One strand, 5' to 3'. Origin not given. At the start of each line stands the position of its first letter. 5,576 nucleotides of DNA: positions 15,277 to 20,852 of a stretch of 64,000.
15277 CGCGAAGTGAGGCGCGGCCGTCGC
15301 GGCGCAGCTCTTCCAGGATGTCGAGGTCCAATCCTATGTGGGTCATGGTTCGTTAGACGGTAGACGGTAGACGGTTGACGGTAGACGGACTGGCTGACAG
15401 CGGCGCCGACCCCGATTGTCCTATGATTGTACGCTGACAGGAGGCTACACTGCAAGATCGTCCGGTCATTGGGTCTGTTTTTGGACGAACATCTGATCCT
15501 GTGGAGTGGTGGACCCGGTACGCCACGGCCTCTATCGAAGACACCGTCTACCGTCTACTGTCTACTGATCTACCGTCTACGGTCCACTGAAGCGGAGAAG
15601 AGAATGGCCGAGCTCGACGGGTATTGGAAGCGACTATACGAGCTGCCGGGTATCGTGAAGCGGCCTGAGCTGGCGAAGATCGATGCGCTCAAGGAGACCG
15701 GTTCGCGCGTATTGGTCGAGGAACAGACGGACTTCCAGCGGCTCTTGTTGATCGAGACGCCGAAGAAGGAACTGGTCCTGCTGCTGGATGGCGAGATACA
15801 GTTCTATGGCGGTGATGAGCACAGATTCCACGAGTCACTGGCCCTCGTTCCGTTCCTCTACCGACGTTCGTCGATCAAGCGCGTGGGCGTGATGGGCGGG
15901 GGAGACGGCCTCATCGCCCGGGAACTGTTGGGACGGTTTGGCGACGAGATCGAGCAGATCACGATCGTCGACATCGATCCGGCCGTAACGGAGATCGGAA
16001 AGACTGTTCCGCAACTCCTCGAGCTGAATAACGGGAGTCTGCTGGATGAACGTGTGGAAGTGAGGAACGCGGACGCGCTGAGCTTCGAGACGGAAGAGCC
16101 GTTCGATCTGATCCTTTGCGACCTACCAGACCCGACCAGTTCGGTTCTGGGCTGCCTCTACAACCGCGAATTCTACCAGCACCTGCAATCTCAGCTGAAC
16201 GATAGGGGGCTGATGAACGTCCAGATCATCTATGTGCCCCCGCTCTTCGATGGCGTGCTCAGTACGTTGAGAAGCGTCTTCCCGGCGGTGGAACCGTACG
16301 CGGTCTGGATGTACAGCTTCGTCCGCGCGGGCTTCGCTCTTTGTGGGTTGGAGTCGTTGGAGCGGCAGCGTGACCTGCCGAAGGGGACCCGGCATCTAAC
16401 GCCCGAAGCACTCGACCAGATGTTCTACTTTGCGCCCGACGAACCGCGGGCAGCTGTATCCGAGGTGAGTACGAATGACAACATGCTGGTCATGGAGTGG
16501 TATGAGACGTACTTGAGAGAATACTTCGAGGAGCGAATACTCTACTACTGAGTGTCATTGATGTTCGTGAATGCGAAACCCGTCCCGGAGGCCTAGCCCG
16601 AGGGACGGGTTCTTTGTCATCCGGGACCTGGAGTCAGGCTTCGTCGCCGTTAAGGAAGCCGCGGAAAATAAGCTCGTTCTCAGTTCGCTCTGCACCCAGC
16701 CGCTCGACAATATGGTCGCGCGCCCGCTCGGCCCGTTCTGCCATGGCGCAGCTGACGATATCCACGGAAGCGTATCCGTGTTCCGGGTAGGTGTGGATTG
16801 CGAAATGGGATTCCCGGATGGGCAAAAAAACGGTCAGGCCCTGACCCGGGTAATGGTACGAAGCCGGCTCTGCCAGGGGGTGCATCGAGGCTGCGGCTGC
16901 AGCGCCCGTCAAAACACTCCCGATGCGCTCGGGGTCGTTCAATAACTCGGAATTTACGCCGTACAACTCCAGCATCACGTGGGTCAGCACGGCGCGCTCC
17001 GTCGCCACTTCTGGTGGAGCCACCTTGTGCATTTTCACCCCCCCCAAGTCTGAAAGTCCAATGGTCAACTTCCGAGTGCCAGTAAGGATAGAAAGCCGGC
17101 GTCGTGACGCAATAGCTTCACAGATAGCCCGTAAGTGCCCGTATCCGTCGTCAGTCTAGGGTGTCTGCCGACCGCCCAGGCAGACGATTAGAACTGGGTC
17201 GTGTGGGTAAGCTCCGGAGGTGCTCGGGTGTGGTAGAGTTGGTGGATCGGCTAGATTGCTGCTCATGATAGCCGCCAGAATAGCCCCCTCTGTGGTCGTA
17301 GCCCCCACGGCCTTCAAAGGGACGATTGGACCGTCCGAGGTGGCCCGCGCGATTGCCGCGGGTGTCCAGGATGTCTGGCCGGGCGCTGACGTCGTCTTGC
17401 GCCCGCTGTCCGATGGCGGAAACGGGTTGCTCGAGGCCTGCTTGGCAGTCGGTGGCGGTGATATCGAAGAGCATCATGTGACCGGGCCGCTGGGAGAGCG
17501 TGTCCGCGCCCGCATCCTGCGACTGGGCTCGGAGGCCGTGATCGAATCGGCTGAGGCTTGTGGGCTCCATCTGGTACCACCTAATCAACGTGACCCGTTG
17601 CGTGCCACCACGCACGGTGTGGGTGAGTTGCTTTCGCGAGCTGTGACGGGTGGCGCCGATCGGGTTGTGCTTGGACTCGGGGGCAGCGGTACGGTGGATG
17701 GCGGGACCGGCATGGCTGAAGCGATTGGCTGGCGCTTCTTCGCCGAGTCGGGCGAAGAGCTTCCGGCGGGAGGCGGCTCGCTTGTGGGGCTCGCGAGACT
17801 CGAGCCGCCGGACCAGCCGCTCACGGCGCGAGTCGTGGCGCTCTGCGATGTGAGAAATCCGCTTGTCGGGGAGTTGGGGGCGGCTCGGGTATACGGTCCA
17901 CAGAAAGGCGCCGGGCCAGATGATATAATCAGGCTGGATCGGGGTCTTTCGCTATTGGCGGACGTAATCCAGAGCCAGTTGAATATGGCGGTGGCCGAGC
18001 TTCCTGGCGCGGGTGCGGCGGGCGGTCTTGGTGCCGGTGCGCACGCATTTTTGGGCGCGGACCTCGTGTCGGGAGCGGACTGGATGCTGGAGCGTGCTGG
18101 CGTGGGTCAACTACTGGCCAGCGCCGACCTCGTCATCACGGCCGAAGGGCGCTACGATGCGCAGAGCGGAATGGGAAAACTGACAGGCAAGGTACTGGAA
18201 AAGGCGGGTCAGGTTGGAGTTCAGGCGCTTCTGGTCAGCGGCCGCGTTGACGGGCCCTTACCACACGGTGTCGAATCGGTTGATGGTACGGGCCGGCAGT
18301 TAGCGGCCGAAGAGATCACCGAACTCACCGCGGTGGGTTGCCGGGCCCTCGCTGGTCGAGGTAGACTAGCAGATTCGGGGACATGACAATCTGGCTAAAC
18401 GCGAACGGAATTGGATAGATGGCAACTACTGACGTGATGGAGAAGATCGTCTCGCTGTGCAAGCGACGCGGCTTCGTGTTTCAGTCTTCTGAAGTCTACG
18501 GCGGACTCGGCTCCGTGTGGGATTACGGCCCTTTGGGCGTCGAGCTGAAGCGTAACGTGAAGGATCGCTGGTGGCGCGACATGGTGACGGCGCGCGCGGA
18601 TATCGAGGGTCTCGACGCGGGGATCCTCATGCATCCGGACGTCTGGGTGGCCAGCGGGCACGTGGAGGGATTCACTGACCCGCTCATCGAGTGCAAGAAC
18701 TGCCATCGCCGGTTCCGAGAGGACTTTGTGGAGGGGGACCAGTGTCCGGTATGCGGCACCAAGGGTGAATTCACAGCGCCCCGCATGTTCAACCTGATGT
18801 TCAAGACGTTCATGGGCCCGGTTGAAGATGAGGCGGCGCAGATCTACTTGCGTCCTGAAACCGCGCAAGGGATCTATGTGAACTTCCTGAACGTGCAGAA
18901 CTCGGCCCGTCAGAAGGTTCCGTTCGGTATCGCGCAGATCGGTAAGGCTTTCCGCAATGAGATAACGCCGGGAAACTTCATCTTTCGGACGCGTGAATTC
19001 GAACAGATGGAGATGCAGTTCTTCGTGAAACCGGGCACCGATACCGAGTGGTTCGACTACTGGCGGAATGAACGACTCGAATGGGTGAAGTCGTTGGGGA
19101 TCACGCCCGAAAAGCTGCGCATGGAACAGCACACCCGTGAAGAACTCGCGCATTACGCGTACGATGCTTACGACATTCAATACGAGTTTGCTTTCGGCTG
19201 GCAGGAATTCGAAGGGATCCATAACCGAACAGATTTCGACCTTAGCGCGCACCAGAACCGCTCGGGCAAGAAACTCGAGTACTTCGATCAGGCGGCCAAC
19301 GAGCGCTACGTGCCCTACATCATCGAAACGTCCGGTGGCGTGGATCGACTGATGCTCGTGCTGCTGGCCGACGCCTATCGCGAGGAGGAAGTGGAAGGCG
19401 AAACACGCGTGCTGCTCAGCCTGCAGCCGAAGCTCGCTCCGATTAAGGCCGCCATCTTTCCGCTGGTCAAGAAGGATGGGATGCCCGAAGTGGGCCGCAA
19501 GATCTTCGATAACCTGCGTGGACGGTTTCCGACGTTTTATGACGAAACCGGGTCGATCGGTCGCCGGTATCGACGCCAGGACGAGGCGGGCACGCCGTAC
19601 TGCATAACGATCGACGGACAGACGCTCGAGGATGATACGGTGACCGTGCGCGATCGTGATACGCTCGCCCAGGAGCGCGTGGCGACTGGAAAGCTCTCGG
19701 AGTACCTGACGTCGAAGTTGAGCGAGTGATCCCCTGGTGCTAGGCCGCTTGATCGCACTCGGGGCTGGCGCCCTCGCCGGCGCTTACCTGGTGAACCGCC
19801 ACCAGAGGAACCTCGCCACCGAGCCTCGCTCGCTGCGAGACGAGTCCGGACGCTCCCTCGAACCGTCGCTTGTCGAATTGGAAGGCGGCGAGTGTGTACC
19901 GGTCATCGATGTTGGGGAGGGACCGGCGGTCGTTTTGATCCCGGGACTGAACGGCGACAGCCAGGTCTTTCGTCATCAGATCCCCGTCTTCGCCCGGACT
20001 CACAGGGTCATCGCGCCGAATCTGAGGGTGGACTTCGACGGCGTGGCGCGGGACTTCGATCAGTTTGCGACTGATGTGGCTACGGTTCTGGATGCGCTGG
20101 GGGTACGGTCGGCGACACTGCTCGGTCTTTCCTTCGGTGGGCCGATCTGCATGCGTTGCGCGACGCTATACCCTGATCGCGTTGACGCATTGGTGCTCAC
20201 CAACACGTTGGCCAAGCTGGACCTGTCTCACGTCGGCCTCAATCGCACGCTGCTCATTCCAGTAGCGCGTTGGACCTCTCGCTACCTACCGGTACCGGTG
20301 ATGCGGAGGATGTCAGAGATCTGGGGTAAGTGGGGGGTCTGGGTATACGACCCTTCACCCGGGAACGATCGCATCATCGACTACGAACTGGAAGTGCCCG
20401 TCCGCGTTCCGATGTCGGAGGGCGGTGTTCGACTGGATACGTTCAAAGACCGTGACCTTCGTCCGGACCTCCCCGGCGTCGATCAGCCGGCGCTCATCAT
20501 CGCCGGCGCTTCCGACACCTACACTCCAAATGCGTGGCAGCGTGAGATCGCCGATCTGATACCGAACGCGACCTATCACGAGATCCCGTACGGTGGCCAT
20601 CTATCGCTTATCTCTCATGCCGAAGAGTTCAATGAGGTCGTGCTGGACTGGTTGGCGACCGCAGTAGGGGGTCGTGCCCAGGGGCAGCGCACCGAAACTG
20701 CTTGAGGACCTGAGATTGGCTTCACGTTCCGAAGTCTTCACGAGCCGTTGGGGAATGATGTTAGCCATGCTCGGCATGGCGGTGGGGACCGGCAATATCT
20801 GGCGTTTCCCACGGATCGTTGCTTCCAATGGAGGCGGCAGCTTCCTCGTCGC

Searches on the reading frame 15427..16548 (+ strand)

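Call 56: search_protein_families(library=pfam, proteins=[window:15427-16548:+], max_evalue=0.001)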
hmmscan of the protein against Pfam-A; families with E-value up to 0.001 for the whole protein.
window:15427-16548:+ (374 aa): 1 family
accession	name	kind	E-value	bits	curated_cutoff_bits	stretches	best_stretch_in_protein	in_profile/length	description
PF01564.23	Spermine_synth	-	7.4e-19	68.4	22.9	1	131-299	1-167/186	Spermine/spermidine synthase domain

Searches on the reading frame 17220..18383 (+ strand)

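Call 56: search_protein_families(library=pfam, proteins=[window:17220-18383:+], max_evalue=0.001)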
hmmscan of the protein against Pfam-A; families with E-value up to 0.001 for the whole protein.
window:17220-18383:+ (388 aa): 1 family
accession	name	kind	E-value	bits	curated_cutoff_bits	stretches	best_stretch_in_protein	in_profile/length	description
PF02595.20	Gly_kinase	-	5.9e-105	351.7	23.3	1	25-344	1-325/372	Glycerate kinase family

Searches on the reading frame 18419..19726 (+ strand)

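Call 57: search_protein_families(library=pfam, proteins=[window:18419-19726:+], max_evalue=0.001)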
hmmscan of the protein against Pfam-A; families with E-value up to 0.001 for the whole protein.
window:18419-19726:+ (436 aa): 2 families
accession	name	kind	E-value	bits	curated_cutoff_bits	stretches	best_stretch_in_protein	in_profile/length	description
PF03129.25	HGTP_anticodon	-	1.5e-17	63.9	21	1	343-432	1-93/94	Anticodon binding domain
PF00587.30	tRNA-synt_2b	-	6.2e-13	49.6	29.3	1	136-317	4-177/179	tRNA synthetase class II core domain (G, H, P, S and T)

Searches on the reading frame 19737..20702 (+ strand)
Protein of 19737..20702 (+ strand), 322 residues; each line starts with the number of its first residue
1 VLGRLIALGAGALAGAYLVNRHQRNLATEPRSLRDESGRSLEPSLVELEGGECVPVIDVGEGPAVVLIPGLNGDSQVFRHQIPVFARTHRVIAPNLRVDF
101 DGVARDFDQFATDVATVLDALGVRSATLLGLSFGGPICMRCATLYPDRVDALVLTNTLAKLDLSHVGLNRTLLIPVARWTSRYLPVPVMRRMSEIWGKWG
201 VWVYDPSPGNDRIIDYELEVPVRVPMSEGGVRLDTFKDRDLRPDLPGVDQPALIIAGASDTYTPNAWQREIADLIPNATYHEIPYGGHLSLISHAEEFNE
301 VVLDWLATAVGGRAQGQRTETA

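Call 57: search_protein_families(library=pfam, proteins=[window:19737-20702:+], max_evalue=0.001)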
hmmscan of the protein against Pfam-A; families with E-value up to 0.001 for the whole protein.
window:19737-20702:+ (322 aa): 5 families
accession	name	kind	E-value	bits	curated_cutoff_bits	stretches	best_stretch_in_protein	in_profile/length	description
PF00561.26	Abhydrolase_1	-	2.8e-27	96.4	25.8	2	63-166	1-107/245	alpha/beta hydrolase fold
PF12697.13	Abhydrolase_6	-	4.1e-15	57.5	26.3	1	65-300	1-216/217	Alpha/beta hydrolase family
PF12146.15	Hydrolase_4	-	5e-09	36.2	27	1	102-183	50-133/239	Serine aminopeptidase, S33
PF03096.20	Ndr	-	2e-05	23.9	23.3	1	107-159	82-134/283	Ndr family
PF08386.16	Abhydrolase_4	-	0.00034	21.1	21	1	249-308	34-93/103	TAP-like protein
